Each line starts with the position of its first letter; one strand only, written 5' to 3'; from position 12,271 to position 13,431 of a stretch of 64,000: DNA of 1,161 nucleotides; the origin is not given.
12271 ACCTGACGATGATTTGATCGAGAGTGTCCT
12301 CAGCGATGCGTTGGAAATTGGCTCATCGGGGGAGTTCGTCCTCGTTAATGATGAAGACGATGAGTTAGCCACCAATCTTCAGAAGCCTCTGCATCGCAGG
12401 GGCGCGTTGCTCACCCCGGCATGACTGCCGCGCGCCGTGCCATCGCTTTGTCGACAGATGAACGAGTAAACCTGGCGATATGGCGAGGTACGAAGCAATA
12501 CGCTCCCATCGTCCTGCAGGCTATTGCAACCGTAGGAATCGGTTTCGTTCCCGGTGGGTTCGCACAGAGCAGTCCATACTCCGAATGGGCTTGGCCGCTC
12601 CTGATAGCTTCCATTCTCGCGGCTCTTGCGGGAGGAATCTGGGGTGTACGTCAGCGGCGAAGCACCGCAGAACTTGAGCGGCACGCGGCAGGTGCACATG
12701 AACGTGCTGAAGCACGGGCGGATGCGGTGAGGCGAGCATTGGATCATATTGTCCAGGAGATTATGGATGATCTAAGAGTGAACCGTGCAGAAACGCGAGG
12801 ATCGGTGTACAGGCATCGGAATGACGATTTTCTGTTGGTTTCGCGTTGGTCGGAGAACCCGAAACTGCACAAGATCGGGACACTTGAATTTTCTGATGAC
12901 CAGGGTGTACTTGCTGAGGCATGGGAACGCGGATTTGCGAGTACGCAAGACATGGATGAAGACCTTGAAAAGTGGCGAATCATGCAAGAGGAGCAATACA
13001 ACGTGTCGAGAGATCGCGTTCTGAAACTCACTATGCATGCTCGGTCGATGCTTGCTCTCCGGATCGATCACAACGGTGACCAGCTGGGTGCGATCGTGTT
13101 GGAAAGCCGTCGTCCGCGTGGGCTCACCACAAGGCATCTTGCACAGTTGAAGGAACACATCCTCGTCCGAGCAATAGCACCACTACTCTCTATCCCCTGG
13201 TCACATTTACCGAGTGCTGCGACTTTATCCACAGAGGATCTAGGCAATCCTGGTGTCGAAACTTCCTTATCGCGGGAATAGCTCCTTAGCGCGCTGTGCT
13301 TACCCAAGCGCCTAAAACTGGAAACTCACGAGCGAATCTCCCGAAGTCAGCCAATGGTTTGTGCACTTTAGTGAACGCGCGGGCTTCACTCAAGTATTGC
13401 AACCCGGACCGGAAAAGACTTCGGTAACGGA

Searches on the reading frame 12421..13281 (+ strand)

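Call 90: search_protein_families(library=pfam, proteins=[window:12421-13281:+], max_evalue=0.01)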
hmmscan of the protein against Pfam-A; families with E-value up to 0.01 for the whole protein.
window:12421-13281:+ (286 aa): 2 families
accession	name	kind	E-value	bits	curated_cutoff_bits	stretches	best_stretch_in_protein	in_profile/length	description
PF09534.15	Trp_oprn_chp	-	0.0024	18.2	29.6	1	44-101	107-163/180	Tryptophan-associated transmembrane protein (Trp_oprn_chp)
PF13185.12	GAF_2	-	0.0027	18.4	28.6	1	105-244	6-125/136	GAF domain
